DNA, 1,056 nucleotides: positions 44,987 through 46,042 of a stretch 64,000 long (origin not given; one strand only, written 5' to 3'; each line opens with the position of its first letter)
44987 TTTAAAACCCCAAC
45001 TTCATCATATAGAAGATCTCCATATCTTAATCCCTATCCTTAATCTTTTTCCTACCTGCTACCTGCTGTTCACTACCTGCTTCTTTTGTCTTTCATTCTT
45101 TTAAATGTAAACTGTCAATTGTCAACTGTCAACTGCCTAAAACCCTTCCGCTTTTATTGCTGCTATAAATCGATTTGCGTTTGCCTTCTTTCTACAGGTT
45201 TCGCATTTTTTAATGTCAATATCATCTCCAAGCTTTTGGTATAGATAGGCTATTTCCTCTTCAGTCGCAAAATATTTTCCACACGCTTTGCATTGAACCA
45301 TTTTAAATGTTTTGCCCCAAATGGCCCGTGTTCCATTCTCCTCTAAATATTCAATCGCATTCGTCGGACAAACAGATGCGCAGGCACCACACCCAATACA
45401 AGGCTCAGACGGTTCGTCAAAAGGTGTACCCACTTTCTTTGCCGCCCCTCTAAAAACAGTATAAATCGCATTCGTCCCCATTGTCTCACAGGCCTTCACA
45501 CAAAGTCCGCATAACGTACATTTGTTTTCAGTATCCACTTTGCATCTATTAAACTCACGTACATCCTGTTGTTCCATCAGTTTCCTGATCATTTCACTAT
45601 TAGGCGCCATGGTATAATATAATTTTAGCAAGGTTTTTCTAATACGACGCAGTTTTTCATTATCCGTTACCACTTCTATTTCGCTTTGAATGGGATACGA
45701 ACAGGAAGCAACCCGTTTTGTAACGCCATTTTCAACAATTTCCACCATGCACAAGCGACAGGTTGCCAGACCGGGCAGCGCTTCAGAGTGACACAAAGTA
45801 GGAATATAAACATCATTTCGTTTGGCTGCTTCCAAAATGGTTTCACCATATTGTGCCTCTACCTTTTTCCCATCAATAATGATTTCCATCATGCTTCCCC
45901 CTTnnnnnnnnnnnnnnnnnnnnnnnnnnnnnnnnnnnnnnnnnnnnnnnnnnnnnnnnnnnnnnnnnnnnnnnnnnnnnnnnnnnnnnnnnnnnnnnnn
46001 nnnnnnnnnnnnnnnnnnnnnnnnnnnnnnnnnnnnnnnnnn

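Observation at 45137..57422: Tandemly duplicated five-gene module: 4x[4Fe-4S] ferredoxin + tungsten-type AOR + NuoE/NuoF/truncated-NuoG-like subunits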

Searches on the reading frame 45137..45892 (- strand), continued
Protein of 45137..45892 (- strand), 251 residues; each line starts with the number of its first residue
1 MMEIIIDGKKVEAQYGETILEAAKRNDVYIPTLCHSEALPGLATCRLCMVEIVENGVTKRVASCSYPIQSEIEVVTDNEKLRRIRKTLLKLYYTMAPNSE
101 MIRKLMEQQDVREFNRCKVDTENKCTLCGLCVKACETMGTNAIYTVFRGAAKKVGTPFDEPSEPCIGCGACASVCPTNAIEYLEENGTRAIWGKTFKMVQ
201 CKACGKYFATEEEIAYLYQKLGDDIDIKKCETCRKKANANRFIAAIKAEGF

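Call 55: find_related_loci(query=A1, collection=metagenome_contigs, flank=10000)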
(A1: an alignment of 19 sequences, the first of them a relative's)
Query A1 (250 aa) in metagenome_contigs; peptide patterns used: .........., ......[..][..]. (x = any residue, [..] = any of these).
600 stretches matched a pattern (row limit reached: there are more); 204 encode a relative of the query (tblastn E <= 1e-3); the best 80 are kept; 80 distinct loci.
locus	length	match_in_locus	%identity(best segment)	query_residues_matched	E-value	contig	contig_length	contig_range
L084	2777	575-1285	46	1-236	3e-71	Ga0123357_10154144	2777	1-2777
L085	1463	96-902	43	1-245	2e-73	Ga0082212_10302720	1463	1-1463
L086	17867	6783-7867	46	1-235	3e-69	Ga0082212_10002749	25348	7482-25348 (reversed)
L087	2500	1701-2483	44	1-245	4e-68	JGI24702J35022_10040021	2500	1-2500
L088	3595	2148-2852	45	1-236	2e-61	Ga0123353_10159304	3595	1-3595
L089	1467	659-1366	44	1-236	5e-64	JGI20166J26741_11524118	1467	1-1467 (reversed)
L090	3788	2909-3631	42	1-242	1e-60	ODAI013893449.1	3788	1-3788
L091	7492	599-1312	43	1-239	3e-59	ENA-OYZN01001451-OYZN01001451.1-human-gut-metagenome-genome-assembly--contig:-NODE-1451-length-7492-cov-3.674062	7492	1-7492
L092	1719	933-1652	43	1-242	2e-60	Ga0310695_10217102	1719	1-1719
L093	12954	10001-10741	40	1-246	3e-58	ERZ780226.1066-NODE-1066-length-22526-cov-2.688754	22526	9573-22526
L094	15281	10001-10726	43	1-241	1e-57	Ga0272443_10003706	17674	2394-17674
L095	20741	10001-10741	42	1-246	9e-57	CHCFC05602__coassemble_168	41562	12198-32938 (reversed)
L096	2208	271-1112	44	3-219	6e-57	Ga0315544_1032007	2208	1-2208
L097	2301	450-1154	41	5-239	1e-55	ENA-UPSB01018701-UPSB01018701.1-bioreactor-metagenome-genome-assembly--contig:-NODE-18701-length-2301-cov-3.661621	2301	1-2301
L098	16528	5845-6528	41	1-223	5e-54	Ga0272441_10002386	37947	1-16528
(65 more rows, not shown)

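Call 75: predict_structure(alignment_id=A1)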
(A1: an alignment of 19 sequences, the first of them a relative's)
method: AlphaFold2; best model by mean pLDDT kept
length: 250 residues; sequences in the alignment: 19
mean_pLDDT: 75.4   pTM: 0.59
mean pLDDT of the five models: 75.4, 74.4, 73.1, 72.0, 69.8
residues with pLDDT >= 90: 58; 70-90: 111; 50-70: 45; < 50: 36
segments of 3 or more residues with pLDDT < 50: 35-38, 131-159
pLDDT, mean of each block of 10 residues (from residue 1): 93 91 89 56 80 92 90 94 89 78 87 71 55 43 32 40 69 64 85 84 88 79 71 86 77
secondary structure, 60 per line:
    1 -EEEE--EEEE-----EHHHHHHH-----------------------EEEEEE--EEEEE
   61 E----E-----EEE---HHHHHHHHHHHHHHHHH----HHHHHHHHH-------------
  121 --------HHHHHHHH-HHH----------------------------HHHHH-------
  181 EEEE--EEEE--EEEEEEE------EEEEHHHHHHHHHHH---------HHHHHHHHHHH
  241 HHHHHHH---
elements in order: E2-5 E8-11 H18-24 E48-53 E56-61 E72-74 H78-94 H99-107 H129-136 H169-173 E181-184 E187-190 E193-199 E206-209 H210-220 H230-247

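Call 78: fold_search(model_id=the predicted structure, library=pdb)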
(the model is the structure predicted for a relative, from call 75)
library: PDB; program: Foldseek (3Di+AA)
matches with E <= 10: 339; with E <= 0.001: 121
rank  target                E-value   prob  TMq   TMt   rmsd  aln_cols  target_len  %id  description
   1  9mqx_A                3.2e-23  1.00  0.81  0.82   3.7       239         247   42  Electron-bifurcating Tungstopyranopterin-containing aldehyde oxidoreductase with NADH (released 2025-07-16)
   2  7t30_A                2.2e-11  1.00  0.55  0.22   9.2       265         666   25  Structure of electron bifurcating Ni-Fe hydrogenase complex HydABCSL in FMN/NAD(H) bound state (released 2022-03-16)
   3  8a6t_A                3.7e-11  1.00  0.58  0.27   4.5       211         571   30  Cryo-EM structure of the electron bifurcating Fe-Fe hydrogenase HydABC complex from Thermoanaerobacter kivui in the re (released 2023-02-15)
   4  7t2r_A                4.1e-11  1.00  0.54  0.21  11.3       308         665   22  Structure of electron bifurcating Ni-Fe hydrogenase complex HydABCSL in FMN-free apo state (released 2022-03-16)
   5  7vw6_A                1.4e-10  1.00  0.54  0.17   7.9       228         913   31  Cryo-EM Structure of Formate Dehydrogenase 1 from Methylorubrum extorquens AM1 (released 2022-06-01)
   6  9ktl_A                2.9e-10  1.00  0.56  0.16   5.2       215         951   26  Cryo-EM structure of reduced form of formate dehydrogenase from Rhodobacter aestuarii (RaFDH) with NADH (released 2025-06-18)
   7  8j83_A                5.6e-10  1.00  0.53  0.17   8.8       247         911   30  Crystal structure of formate dehydrogenase from Methylorubrum extorquens AM1 (released 2023-10-11)
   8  7xqw_A                1.3e-09  1.00  0.54  0.19   7.9       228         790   31  Formate dehydrogenase (FDH) from Methylobacterium extorquens AM1 (MeFDH1) (released 2023-08-09)
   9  5xf9_F                1.5e-09  1.00  0.45  0.48   5.3       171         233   32  Crystal structure of NAD+-reducing [NiFe]-hydrogenase in the air-oxidized state (released 2017-08-23)
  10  7o6y_A                1.9e-09  1.00  0.56  0.22   8.5       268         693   18  Cryo-EM structure of respiratory complex I under turnover (released 2021-11-10)
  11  5xf9_B                2.4e-09  1.00  0.45  0.48   5.7       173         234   32  Crystal structure of NAD+-reducing [NiFe]-hydrogenase in the air-oxidized state (released 2017-08-23)
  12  7q5y_A                3.5e-09  1.00  0.50  0.22   6.7       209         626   28  Structure of NADH:ubichinon oxidoreductase (complex I) of the hyperthermophilic eubacterium Aquifex aeolicus (released 2022-11-16)
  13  6tg9_A                4.4e-09  1.00  0.54  0.16   9.5       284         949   20  Cryo-EM Structure of NADH reduced form of NAD+-dependent Formate Dehydrogenase from Rhodobacter capsulatus (released 2020-04-22)
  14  9ihp_G                8.0e-09  1.00  0.54  0.21   8.7       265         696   19  Open state without NUQM and with flavoprotein (classification state 3) of Pichia pastoris mitochondrial complex I in c (released 2025-10-15)
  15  6rfq_A                1.4e-08  1.00  0.57  0.22   8.7       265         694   17  Cryo-EM structure of a respiratory complex I assembly intermediate with NDUFAF2 (released 2018-10-10)
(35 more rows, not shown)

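Call 88: find_encoding_contigs(protein=P0003, flank=10000, max_places=4)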
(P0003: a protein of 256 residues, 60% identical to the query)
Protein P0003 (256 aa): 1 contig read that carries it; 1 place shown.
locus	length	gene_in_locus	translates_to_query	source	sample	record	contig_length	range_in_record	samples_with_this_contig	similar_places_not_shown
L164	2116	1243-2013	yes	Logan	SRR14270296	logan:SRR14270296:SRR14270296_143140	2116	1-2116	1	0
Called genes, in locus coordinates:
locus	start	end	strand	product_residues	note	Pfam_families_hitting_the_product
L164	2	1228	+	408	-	?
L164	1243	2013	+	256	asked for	PF13510:Fer2_4, PF12837:Fer4_6 (faint), PF12797:Fer4_2 (faint), PF12838:Fer4_7 (faint), PF13187:Fer4_9 (faint), PF13237:Fer4_10 (faint), PF14697:Fer4_21, PF00037:Fer4 (weak)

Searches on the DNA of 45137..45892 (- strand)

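Call 47: search_rna_families(sources=[L082, L002, L003, L004, L005, L006, L012], threshold=gathering)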
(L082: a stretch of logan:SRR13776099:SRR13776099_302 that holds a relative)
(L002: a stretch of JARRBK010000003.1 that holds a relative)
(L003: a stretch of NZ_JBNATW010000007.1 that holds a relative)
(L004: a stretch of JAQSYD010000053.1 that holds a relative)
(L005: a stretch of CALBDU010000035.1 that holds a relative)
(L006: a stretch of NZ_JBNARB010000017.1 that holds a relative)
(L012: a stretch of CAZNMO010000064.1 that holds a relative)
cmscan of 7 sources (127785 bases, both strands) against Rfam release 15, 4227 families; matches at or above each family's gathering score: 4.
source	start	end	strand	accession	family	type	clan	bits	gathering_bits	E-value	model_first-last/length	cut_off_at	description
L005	10900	11016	+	RF01055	Molybdenum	Cis-reg; riboswitch;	-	70.5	36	1.1e-14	1-135/135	no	Molybdenum/Tungsten riboswitch aptamer (Moco RNA motif)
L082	13354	13435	+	RF01750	ZMP-ZTP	Cis-reg; riboswitch;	-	65.7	39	4.2e-08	1-86/86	no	ZMP/ZTP riboswitch aptamer (pfl RNA motif)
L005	4882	4991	+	RF01055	Molybdenum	Cis-reg; riboswitch;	-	55.5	36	2.8e-10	1-135/135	no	Molybdenum/Tungsten riboswitch aptamer (Moco RNA motif)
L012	4828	4938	+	RF01055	Molybdenum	Cis-reg; riboswitch;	-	38.6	36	2.5e-05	1-135/135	no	Molybdenum/Tungsten riboswitch aptamer (Moco RNA motif)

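Call 73: build_rna_model(alignment_id=A3)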
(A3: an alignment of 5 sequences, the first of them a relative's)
Model R1 built from alignment A3 (5 sequences, 120 columns); structure: RNAalifold consensus.
model positions 113; base pairs 26; branch points 2; effective number of sequences 3.01; information 0.59 bits per position. Calibrated on 0.2 Mb of random sequence (short: E-values are rough).
structure used (alignment columns):
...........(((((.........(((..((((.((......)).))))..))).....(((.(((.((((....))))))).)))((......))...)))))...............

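Call 74: search_with_rna_model(model_id=R1, sources=[window, L002, L003, L004, L005, L006, L009, L011, L012, L013, L014, L016, L020, L021, L022, L023, L025, L026, L029, L082, L086, L093, L094, L095], max_evalue=1, show_alignments=4)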
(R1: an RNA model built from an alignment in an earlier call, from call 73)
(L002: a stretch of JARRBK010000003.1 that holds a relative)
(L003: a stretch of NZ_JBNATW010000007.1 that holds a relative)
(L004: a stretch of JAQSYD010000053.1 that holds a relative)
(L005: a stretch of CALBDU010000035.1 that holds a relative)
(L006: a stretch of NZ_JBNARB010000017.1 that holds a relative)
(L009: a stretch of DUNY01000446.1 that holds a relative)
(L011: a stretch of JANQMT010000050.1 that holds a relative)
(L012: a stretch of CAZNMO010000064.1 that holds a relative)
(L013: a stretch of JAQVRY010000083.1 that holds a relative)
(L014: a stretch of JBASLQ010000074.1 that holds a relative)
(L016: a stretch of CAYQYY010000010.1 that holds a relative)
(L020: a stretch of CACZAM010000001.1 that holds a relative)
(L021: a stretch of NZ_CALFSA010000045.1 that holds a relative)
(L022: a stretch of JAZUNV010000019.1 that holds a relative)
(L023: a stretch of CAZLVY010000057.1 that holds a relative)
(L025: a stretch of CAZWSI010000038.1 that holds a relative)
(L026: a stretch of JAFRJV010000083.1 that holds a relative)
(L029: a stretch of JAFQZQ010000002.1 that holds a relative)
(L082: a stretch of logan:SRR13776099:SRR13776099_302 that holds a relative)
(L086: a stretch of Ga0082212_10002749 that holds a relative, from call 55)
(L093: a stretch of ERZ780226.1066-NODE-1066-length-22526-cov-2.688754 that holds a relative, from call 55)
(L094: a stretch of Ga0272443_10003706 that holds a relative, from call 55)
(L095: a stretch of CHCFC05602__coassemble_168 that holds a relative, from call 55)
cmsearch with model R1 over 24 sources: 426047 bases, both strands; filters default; matches with E-value up to 1: 11.
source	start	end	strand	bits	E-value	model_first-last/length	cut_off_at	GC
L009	2303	2414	+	104.3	2.8e-26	1-113/113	no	0.48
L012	4828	4938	+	102.7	7.9e-26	1-113/113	no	0.51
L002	4891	5004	+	94.2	2e-23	1-113/113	no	0.49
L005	4882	4991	+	85.7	5.2e-21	1-113/113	no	0.37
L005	10900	11016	+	82.2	5.3e-20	1-113/113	no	0.42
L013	842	951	+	70.2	1.3e-16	1-113/113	no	0.36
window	50944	51063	-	66.6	1.4e-15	1-113/113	no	0.43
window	57555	57671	-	57.3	6e-13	1-113/113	no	0.34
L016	5240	5351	+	52.5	1.4e-11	1-113/113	no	0.46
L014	2539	2645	+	51.7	2.3e-11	1-113/113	no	0.43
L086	1780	1866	+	32.9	5.1e-06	12-98/113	no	0.62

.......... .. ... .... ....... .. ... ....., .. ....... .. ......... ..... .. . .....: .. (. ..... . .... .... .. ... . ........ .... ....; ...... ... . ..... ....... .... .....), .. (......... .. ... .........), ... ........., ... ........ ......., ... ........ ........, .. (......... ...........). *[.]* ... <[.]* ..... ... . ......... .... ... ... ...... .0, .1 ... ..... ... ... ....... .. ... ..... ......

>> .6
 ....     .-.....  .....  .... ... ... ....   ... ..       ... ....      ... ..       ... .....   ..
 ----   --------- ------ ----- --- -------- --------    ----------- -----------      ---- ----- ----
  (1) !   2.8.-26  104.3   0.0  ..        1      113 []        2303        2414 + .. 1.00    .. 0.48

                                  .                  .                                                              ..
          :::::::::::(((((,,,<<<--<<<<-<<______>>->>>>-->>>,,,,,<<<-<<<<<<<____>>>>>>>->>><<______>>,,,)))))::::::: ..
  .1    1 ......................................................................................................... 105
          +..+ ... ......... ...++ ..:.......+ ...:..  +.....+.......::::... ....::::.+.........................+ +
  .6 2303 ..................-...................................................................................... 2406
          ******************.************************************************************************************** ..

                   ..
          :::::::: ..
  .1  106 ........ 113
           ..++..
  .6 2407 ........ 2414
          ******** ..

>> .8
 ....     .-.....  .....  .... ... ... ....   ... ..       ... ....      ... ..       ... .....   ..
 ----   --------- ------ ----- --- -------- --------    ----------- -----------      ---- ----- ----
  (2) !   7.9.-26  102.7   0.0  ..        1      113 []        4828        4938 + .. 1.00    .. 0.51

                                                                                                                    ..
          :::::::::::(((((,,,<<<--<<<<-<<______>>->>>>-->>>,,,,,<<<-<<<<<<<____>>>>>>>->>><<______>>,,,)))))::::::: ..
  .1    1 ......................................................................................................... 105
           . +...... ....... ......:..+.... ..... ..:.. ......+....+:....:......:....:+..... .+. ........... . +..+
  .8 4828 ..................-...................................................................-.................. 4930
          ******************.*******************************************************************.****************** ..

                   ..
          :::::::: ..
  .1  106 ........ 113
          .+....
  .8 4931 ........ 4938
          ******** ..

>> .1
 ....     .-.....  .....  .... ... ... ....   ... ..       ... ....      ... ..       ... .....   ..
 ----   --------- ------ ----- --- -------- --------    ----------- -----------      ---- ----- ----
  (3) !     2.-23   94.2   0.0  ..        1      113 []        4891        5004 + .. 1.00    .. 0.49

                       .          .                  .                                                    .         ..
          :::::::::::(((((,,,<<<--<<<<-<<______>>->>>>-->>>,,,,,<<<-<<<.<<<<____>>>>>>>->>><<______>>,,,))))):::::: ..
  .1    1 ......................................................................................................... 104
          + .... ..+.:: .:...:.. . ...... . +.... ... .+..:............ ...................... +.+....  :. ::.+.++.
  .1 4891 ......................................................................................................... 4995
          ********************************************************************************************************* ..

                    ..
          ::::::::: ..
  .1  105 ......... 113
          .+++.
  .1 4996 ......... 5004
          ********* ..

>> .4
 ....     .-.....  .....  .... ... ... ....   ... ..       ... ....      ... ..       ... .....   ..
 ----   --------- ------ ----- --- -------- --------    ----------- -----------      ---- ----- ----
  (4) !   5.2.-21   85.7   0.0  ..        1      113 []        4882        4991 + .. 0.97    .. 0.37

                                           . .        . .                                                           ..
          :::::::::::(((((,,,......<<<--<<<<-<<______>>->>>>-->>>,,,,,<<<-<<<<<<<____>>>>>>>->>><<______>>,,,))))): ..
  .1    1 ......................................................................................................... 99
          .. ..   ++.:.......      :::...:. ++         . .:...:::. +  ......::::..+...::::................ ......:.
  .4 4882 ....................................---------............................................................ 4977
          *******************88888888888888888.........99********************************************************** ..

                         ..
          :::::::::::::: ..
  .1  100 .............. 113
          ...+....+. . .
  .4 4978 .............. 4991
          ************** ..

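Call 91: search_with_rna_model(model_id=R1, sources=[window, L002, L005, L009, L012, L013, L014, L016, L086], max_evalue=0.001, make_alignment=true)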
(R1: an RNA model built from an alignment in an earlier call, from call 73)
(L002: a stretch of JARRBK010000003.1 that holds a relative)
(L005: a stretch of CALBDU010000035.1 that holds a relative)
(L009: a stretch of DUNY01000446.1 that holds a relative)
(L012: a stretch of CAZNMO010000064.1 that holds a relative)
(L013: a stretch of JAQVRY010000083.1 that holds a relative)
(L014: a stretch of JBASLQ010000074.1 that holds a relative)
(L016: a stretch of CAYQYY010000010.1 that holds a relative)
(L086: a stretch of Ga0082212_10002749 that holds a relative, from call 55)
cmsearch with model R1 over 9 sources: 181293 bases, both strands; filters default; matches with E-value up to 0.001: 11.
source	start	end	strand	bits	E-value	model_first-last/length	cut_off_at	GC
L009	2303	2414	+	104.3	1.2e-26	1-113/113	no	0.48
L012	4828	4938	+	102.7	3.4e-26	1-113/113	no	0.51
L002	4891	5004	+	94.2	8.4e-24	1-113/113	no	0.49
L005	4882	4991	+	85.7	2.2e-21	1-113/113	no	0.37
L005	10900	11016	+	82.2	2.2e-20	1-113/113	no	0.42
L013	842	951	+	70.2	5.7e-17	1-113/113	no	0.36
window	50944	51063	-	66.6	6e-16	1-113/113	no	0.43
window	57555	57671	-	57.3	2.6e-13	1-113/113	no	0.34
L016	5240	5351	+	52.5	5.8e-12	1-113/113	no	0.46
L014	2539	2645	+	51.7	9.8e-12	1-113/113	no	0.43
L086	1780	1866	+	32.9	2.2e-06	12-98/113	no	0.62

Alignment A4: 11 matches aligned to the model, 152 columns, each read 5' to 3' on its own strand. Consensus structure (alignment columns), stored with it:
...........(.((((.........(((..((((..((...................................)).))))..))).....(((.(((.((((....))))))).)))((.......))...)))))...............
